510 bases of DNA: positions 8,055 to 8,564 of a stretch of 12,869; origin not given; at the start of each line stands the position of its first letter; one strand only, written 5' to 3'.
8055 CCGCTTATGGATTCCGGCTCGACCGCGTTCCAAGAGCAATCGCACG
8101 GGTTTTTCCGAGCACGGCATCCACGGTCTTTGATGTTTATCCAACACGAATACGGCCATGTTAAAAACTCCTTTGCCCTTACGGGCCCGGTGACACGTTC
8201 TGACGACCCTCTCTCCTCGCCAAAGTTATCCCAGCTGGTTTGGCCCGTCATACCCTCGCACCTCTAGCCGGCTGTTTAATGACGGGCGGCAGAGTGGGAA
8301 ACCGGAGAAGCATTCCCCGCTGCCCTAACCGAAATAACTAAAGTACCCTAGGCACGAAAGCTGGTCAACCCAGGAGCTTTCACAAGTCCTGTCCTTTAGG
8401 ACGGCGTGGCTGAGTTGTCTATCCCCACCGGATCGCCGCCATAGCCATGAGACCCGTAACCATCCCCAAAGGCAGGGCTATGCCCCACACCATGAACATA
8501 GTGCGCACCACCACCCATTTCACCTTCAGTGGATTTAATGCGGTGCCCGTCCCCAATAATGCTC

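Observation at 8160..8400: Apparently intact omegaRNA-like scaffold upstream of a dead iscB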

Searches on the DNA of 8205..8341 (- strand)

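Call 30: build_rna_model(alignment_id=A4, structure=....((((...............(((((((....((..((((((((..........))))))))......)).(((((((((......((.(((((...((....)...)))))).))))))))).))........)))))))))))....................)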
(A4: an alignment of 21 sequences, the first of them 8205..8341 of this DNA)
Model R1 built from alignment A4 (21 sequences, 167 columns); structure: as given.
model positions 138; base pairs 39; branch points 1; effective number of sequences 3.59; information 0.59 bits per position. Calibrated on 0.2 Mb of random sequence (short: E-values are rough).
structure used (alignment columns):
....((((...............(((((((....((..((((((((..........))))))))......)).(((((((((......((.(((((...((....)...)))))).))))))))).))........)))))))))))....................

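Call 31: search_with_rna_model(model_id=R1, sources=[window, L012, L013, L014, L015, L016, L017, L018, L019, L020, L021, L022, L023, L024, L025, L026, L027, L028, L029, L030, L031, L032, L033, L034, L035, L036, L037, L038, L039, L040, L041, L042, L043, L044, L045, L046, L047, L048, L049, L050, L051, L052, L053, L054, L055, L056, L057, L058, L059, L060, L061, L062, L063, L064, L065, L066, L067, L068, L069, L070, L071, L072, L073, L074, L075, L076, L077, L078, L079, L080, L081, L082, L083, L084, L085, L086, L087, L088, L089, L090, L091], max_evalue=0.001, make_alignment=true)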
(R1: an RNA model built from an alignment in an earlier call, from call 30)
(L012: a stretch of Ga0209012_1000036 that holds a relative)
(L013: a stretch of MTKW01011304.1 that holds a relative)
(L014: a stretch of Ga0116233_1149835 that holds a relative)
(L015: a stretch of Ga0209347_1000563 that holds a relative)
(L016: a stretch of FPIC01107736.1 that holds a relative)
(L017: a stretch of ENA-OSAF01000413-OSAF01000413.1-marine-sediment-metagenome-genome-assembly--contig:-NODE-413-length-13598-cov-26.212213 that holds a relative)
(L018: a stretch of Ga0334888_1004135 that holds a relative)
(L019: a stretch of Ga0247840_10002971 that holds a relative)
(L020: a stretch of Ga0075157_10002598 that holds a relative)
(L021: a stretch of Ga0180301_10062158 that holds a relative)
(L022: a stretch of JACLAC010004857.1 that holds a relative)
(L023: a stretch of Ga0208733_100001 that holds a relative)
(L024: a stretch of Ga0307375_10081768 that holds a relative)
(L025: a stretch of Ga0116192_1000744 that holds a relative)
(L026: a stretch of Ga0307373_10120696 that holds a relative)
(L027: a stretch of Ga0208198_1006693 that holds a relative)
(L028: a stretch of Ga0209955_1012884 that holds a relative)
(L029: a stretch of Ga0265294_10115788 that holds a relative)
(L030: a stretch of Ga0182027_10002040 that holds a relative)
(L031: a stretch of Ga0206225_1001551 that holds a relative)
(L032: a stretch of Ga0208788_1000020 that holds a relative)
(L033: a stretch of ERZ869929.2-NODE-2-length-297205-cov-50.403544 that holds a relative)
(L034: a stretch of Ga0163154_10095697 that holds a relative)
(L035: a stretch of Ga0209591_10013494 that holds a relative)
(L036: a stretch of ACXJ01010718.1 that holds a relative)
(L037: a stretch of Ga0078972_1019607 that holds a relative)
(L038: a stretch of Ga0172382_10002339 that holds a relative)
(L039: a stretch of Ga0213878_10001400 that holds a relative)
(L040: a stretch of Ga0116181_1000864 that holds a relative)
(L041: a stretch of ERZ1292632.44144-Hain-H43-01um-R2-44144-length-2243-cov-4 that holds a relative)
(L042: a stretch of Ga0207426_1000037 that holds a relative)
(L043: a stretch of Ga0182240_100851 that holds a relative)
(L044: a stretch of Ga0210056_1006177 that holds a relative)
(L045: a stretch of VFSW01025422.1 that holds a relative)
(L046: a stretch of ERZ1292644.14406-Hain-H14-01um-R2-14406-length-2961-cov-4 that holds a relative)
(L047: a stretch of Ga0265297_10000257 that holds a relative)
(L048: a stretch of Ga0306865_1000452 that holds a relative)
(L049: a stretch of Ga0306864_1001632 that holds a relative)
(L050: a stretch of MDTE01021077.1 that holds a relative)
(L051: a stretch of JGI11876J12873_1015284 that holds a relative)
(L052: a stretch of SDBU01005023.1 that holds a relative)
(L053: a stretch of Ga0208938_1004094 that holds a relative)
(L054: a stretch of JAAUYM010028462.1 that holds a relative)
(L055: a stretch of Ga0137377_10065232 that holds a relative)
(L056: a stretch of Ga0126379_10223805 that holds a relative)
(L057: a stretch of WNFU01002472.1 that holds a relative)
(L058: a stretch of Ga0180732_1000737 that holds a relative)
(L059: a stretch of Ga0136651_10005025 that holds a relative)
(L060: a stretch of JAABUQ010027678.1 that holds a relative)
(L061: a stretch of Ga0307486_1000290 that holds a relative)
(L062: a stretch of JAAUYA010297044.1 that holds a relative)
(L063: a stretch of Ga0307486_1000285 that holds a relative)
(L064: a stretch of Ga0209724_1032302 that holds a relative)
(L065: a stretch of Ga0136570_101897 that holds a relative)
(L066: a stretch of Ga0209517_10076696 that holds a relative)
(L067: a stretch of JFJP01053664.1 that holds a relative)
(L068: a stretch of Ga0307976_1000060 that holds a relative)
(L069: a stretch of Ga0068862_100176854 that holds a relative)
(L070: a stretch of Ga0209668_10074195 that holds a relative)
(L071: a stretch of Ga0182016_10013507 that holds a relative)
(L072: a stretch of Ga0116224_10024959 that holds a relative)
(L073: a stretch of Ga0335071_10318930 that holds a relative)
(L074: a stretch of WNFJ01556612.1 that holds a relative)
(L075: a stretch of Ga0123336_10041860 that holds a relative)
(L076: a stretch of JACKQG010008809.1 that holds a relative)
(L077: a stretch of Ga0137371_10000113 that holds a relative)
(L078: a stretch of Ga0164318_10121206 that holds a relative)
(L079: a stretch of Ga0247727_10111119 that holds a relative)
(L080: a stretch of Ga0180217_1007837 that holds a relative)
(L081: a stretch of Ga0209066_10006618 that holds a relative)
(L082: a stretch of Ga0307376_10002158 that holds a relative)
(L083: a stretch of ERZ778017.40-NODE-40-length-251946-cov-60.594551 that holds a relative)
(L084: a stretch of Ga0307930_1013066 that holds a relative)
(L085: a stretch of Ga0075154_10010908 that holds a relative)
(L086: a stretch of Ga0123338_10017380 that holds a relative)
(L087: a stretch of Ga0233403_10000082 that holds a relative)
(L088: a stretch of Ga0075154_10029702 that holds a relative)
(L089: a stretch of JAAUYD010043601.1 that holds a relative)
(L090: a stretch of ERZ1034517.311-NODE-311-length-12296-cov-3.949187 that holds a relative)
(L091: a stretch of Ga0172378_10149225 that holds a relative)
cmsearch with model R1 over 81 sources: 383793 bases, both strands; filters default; matches with E-value up to 0.001: 71.
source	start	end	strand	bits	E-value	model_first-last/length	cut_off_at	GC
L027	867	1003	+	136.5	3.5e-31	1-138/138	no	0.47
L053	2813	2949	+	134.6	1e-30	1-138/138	no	0.47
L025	2831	2967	+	133.5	1.9e-30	1-138/138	no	0.47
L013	567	701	+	130.2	1.2e-29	1-138/138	no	0.5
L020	2843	2978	+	127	7.7e-29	1-138/138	no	0.4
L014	80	218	+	126.3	1.2e-28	1-138/138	no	0.49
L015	2810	2946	+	124.3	3.5e-28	1-138/138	no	0.56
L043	290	429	+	123.5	5.7e-28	1-138/138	no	0.47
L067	2744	2881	+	122.5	9.7e-28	1-138/138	no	0.38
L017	2260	2398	+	122.1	1.3e-27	1-138/138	no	0.6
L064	825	962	+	122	1.4e-27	1-138/138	no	0.5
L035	2825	2961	+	121.1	2.2e-27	1-138/138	no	0.54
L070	93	226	+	118.1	1.2e-26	1-138/138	no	0.43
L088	1337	1470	+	117.9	1.4e-26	1-138/138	no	0.44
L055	1353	1490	+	113.3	1.9e-25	1-138/138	no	0.59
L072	540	674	+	113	2.3e-25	1-138/138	no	0.53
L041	685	824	+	112.8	2.5e-25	1-138/138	no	0.54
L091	328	464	+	110.9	7.2e-25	1-138/138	no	0.28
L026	231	368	+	109.9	1.3e-24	1-138/138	no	0.63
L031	1307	1446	+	108.7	2.6e-24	1-138/138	no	0.47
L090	1040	1176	+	106.5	8.8e-24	1-138/138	no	0.42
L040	2832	2971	+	105.2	1.9e-23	1-138/138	no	0.64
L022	1065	1207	+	104.9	2.2e-23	1-138/138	no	0.45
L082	2736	2918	+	104.8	2.4e-23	1-138/138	no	0.58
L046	623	761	+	104.8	2.4e-23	1-138/138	no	0.57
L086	2840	2975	+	100.7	2.4e-22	1-138/138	no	0.46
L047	2826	2964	+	100.5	2.7e-22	1-138/138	no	0.55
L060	884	1020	+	100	3.6e-22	1-138/138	no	0.63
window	8205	8341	-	99.6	4.5e-22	1-138/138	no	0.57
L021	50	193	+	99.5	5e-22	1-138/138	no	0.52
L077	2788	2926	+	99.4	5e-22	1-138/138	no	0.68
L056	161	297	+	99.2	5.7e-22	1-138/138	no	0.66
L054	1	132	+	98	1.2e-21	5-138/138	5'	0.4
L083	2809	2946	+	90.5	8e-20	1-138/138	no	0.43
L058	675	825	+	90.3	9.3e-20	1-138/138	no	0.46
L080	2815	2951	+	88.7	2.3e-19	1-138/138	no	0.64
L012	2813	2948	+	88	3.3e-19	1-138/138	no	0.56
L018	2818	2958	+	85.5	1.4e-18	1-138/138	no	0.54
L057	2813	2962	+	84.8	2.1e-18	1-138/138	no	0.47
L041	132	266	+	83.8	3.8e-18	1-138/138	no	0.59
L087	2444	2585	+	83.6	4.1e-18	1-138/138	no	0.44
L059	2652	2793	+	83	5.9e-18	1-138/138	no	0.46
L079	573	720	+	77.8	1.1e-16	1-138/138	no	0.46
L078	952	1094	+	73.3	1.4e-15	1-138/138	no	0.44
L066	700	834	+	71.8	3.3e-15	1-138/138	no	0.53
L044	2747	2836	+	70.6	7e-15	18-107/138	no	0.53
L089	327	470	+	48.1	2.5e-09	1-138/138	no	0.4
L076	2724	2956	+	46.1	7.9e-09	1-138/138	no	0.43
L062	1490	1637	+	46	8.2e-09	1-138/138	no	0.43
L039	2707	2855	+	45.3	1.2e-08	1-138/138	no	0.6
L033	2809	2954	+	42.5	6.1e-08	1-138/138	no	0.53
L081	2751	2913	+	41.8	8.9e-08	1-138/138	no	0.63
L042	2787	2948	+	39.1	4.2e-07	1-138/138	no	0.59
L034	1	64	+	38.9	4.7e-07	75-138/138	5'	0.58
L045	1927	2070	+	37.5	1e-06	1-138/138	no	0.58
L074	2775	2936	+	34.3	6.3e-06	1-138/138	no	0.56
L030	2796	2941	+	34.2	7e-06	1-138/138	no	0.64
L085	1873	2020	+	33.1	1.2e-05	1-138/138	no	0.5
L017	471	653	+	32.9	1.4e-05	1-138/138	no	0.63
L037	2792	2953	+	31.6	2.9e-05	1-138/138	no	0.62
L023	2817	2899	+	30.9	4.4e-05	19-100/138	no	0.59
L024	503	537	+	29.5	0.0001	19-53/138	no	0.66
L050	2589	2623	+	29.4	0.0001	19-53/138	no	0.6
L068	2819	2901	+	29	0.00013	19-100/138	no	0.61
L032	2819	2901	+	28.3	0.00019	19-100/138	no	0.63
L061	2804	2838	+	28.2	0.0002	19-53/138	no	0.66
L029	170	251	+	28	0.00023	19-100/138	no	0.62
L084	849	881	+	27.8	0.00025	20-52/138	no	0.64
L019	2817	2851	+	27.7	0.00027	19-53/138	no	0.69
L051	56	90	+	27.7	0.00027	19-53/138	no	0.69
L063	2794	2949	+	26.9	0.00044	1-138/138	no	0.59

Alignment A5: 71 matches aligned to the model, 385 columns, each read 5' to 3' on its own strand. Consensus structure (alignment columns), stored with it:
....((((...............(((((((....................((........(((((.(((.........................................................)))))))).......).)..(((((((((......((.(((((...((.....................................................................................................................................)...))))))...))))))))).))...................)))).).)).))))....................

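Call 42: search_with_rna_model(model_id=R1, sources=[window, L001, L002, L003, L004, L005, L006, L007, L008, L009, L010, L011], max_evalue=0.01, make_alignment=true)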
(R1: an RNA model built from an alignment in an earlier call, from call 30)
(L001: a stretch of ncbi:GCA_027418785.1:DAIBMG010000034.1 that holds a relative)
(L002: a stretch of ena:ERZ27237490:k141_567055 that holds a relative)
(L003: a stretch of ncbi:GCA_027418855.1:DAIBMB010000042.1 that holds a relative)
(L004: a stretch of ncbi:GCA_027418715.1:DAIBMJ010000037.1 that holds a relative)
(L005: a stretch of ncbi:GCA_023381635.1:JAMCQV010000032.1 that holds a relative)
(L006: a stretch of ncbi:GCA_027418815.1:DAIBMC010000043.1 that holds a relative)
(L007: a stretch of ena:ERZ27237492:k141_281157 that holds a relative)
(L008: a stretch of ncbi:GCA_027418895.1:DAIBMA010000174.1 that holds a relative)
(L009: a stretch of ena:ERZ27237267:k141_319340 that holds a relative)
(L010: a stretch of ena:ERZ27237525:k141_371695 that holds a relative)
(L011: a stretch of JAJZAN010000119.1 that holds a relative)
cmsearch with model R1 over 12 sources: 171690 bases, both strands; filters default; matches with E-value up to 0.01: 12.
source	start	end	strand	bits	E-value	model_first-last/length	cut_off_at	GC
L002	4963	5100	+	104.5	1.3e-23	1-138/138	no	0.57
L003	4910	5047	+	104.5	1.3e-23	1-138/138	no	0.57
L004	4660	4797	+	104.5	1.3e-23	1-138/138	no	0.57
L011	245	382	+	104.5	1.3e-23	1-138/138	no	0.57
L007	6527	6664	+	103.7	2e-23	1-138/138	no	0.58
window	8205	8341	-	99.6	2e-22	1-138/138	no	0.57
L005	4577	4713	+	99.6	2e-22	1-138/138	no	0.57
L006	4536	4672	+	99.6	2e-22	1-138/138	no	0.57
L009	4547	4683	+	99.6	2e-22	1-138/138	no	0.57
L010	5336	5472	+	99.6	2e-22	1-138/138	no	0.57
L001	9818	9955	+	91.6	1.9e-20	1-138/138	no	0.57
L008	9818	9955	+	91.6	1.9e-20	1-138/138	no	0.57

Alignment A8: 12 matches aligned to the model, 139 columns, each read 5' to 3' on its own strand. Consensus structure (alignment columns), stored with it:
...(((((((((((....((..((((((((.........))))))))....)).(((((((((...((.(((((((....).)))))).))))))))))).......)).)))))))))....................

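Call 55: search_with_rna_model(model_id=R1, sources=[L092, L093, L098, L100], max_evalue=1, filters=off)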
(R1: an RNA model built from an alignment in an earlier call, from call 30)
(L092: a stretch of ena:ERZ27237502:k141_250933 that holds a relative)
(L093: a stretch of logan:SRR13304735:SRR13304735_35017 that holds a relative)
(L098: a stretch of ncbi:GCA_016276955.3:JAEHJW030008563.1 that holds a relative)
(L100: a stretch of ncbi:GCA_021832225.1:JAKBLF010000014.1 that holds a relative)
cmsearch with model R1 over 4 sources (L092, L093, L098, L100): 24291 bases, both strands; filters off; matches with E-value up to 1: 5.
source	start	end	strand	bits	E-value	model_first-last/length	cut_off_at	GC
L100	2315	2454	+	109.3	1.2e-25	1-138/138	no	0.6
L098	2321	2456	+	87.7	2.5e-20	1-138/138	no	0.6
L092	2412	2550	+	78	6.4e-18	1-138/138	no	0.55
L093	2412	2550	+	78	6.4e-18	1-138/138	no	0.55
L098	2170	2210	-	11.2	0.21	1-138/138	no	0.44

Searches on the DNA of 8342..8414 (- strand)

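Call 35: build_rna_model(alignment_id=A6, structure=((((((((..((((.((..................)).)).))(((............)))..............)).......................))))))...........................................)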
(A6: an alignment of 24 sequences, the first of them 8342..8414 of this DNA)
Model R2 built from alignment A6 (24 sequences, 149 columns); structure: as given.
model positions 75; base pairs 16; branch points 1; effective number of sequences 7.3; information 0.753 bits per position. Calibrated on 0.2 Mb of random sequence (short: E-values are rough).
structure used (alignment columns):
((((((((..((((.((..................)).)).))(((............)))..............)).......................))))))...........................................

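Call 36: search_with_rna_model(model_id=R2, sources=[window, L012, L013, L014, L015, L016, L017, L018, L019, L020, L021, L022, L023, L024, L025, L026, L027, L028, L029, L030, L031, L032, L033, L034, L035, L036, L037, L038, L039, L040, L041, L042, L043, L044, L045, L046, L047, L048, L049, L050, L051, L052, L053, L054, L055, L056, L057, L058, L059, L060, L061, L062, L063, L064, L065, L066, L067, L068, L069, L070, L071, L072, L073, L074, L075, L076, L077, L078, L079, L080, L081, L082, L083, L084, L085, L086, L087, L088, L089, L090, L091], max_evalue=0.01, make_alignment=true)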
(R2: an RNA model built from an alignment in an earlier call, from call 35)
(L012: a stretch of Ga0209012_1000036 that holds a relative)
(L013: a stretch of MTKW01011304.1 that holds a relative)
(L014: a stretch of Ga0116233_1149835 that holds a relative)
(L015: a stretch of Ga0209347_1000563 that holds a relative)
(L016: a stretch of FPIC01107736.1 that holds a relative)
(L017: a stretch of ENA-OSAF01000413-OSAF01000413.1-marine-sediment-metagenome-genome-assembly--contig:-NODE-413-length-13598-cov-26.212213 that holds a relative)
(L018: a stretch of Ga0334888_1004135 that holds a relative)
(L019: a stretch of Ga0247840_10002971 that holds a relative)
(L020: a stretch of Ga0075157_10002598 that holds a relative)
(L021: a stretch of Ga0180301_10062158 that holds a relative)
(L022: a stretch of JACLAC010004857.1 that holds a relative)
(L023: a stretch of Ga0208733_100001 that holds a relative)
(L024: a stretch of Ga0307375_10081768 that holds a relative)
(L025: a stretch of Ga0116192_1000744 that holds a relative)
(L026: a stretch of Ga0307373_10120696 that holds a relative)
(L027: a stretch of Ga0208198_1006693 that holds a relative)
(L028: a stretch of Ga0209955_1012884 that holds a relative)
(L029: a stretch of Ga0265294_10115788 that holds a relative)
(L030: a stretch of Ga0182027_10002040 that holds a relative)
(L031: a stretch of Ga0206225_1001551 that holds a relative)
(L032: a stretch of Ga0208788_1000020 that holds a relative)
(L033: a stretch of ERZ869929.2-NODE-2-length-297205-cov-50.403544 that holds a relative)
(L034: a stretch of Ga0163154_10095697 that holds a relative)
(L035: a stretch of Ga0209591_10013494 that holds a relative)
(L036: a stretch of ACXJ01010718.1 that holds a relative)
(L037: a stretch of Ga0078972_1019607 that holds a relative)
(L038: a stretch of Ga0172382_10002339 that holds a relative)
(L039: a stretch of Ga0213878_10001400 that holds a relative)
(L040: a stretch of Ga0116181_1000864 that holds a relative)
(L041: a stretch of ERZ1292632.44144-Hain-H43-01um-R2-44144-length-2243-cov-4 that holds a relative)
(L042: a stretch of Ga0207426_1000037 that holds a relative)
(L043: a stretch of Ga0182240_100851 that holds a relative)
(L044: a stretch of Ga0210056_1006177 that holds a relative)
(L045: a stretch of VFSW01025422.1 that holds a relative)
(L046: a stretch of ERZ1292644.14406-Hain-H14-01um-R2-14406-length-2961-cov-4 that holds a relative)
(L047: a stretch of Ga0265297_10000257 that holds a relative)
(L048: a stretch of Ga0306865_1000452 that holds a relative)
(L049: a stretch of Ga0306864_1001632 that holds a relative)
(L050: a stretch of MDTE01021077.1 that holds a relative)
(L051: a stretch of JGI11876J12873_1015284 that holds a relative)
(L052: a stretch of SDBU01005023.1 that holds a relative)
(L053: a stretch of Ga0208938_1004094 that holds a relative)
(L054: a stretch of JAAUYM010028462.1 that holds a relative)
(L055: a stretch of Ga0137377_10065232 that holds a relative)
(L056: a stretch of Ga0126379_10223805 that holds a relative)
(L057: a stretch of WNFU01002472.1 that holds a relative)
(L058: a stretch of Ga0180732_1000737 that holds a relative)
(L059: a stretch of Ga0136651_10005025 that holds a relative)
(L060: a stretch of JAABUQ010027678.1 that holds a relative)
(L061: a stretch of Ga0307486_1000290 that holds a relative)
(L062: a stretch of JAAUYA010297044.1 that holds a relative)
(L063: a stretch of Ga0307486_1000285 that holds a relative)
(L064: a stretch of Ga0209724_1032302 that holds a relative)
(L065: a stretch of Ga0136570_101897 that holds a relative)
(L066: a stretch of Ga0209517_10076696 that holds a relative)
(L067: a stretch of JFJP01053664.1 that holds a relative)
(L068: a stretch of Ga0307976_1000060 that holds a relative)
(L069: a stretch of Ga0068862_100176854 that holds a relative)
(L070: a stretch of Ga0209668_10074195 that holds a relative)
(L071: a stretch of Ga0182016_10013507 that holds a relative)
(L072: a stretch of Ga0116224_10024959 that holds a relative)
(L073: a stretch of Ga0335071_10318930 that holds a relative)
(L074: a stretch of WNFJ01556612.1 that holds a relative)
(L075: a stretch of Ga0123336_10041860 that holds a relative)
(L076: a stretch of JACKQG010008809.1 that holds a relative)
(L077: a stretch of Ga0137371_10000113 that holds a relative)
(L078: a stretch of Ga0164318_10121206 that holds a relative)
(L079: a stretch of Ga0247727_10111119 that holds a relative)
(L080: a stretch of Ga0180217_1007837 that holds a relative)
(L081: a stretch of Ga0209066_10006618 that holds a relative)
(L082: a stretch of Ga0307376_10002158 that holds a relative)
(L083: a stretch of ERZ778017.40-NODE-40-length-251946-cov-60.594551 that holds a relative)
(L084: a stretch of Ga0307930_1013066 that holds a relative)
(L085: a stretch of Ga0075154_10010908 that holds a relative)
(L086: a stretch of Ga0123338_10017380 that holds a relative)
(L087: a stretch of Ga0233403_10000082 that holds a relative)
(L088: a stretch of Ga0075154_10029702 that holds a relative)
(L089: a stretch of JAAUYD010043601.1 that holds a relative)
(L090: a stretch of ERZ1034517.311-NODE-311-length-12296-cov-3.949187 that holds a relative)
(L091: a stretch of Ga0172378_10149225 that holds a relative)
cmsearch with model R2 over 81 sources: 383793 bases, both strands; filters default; matches with E-value up to 0.01: 64.
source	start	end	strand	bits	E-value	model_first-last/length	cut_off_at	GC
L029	74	146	+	76.6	6.2e-16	1-75/75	no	0.6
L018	2748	2820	+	74.1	2.6e-15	1-75/75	no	0.48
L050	2488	2563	+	73.1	4.3e-15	1-75/75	no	0.64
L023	2708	2784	+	72.9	4.7e-15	1-75/75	no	0.53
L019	2716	2791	+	70.4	1.9e-14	1-75/75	no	0.62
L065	147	222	+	69.6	3e-14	1-75/75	no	0.57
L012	2747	2820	+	69.3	3.6e-14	1-75/75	no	0.59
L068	2710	2793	+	68.3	6e-14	1-75/75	no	0.61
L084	739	822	+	68.3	6.1e-14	1-75/75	no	0.61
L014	13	87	+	67.2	1.1e-13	1-75/75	no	0.48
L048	2715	2798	+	66.4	1.7e-13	1-75/75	no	0.58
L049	2715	2798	+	66.4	1.7e-13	1-75/75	no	0.58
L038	2700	2781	+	65.4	3e-13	1-75/75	no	0.61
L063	2710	2793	+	64.9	3.8e-13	1-75/75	no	0.55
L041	54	132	+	64.9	4e-13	1-75/75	no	0.62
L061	2695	2778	+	64.3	5.3e-13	1-75/75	no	0.62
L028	245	317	+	64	6.5e-13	1-75/75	no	0.59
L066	615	697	+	63.8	7.1e-13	1-75/75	no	0.46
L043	200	271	+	62.8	1.2e-12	1-75/75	no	0.56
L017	2177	2248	+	62.8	1.3e-12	1-75/75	no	0.6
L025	2758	2830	+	62.7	1.3e-12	1-75/75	no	0.49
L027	794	866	+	61.9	2e-12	1-75/75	no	0.51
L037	2708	2791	+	61.6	2.4e-12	1-75/75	no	0.62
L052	1261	1335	+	60.8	3.7e-12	1-75/75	no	0.57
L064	741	828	+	60.8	3.7e-12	1-75/75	no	0.55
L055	1249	1334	+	59.8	6.5e-12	1-75/75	no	0.62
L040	2749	2821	+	59.2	8.9e-12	1-75/75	no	0.62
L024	395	476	+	58.2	1.5e-11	1-75/75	no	0.65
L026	131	211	+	57.5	2.3e-11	1-75/75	no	0.72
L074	2697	2772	+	56.7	3.5e-11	1-75/75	no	0.51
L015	2696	2796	+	55.9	5.5e-11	1-75/75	no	0.61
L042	2705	2788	+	53.7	1.8e-10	1-75/75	no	0.61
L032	2718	2793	+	51.8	5.1e-10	1-75/75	no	0.54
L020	2757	2845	+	51.4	6.5e-10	1-75/75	no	0.43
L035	2745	2824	+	50.7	9.7e-10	1-75/75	no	0.56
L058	589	676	+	50.6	1e-09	1-75/75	no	0.45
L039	2632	2716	+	49.4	2e-09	1-75/75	no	0.6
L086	2756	2843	+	47.8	4.8e-09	1-75/75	no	0.51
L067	4579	4663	+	47.6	5.3e-09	1-75/75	no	0.47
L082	2607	2723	+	46.7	8.7e-09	1-75/75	no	0.63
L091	257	331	+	46.6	8.9e-09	1-75/75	no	0.37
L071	2724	2795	+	43.6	4.6e-08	1-75/75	no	0.54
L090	956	1042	+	43.5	5e-08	1-75/75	no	0.54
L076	2638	2723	+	40.7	2.3e-07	1-75/75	no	0.5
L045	1849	1928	+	39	5.7e-07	1-75/75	no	0.54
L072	343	537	+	38.2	9.1e-07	1-75/75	no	0.52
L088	1250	1337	+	38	9.9e-07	1-75/75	no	0.45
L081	2647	2735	+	36.4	2.5e-06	1-75/75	no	0.61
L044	2611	2730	+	36.4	2.5e-06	1-75/75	no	0.5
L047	2742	2815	+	35.6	3.8e-06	1-75/75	no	0.57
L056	55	140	+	35.5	4e-06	1-75/75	no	0.64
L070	5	92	+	35.4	4.2e-06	1-75/75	no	0.49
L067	2663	2747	+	34.6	6.6e-06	1-75/75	no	0.41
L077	2691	2769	+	31.4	3.8e-05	1-75/75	no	0.59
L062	1419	1492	+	29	0.00014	1-75/75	no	0.55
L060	780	865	+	28.3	0.00021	1-75/75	no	0.64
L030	2703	2795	+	28.2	0.00022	1-75/75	no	0.58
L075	771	866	+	26.8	0.00048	1-75/75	no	0.51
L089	241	329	+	26.7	0.00051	1-75/75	no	0.49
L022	951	1068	+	26.5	0.00058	1-75/75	no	0.5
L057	2702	2796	+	24.8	0.0014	1-75/75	no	0.6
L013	511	574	+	24.1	0.0021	1-75/75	no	0.64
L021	1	52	+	21.5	0.0087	30-75/75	5'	0.44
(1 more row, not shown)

Alignment A7: 64 matches aligned to the model, 288 columns, each read 5' to 3' on its own strand. Consensus structure (alignment columns), stored with it:
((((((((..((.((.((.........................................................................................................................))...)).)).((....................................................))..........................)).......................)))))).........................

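Call 56: search_with_rna_model(model_id=R2, sources=[L092, L093, L098, L100], max_evalue=1, filters=off)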
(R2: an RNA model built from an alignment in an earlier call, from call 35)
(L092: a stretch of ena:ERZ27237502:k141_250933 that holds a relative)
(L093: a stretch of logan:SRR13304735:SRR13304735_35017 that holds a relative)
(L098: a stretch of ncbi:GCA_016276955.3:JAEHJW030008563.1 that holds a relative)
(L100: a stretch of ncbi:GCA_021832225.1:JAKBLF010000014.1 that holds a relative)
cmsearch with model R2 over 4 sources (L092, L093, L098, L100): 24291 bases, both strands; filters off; matches with E-value up to 1: 8.
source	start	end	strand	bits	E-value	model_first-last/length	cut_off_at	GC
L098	2255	2328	+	66.4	1.1e-14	1-75/75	no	0.58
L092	2340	2414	+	58.3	9.1e-13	1-75/75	no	0.6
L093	2340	2414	+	58.3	9.1e-13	1-75/75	no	0.6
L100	2246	2312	+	42.4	5.9e-09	1-75/75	no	0.63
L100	3806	3824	+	16.7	0.0076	10-28/75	no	0.74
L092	3899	3917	+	11.2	0.16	10-28/75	no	0.58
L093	3899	3917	+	11.2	0.16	10-28/75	no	0.58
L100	816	859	+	10.7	0.21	1-75/75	no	0.59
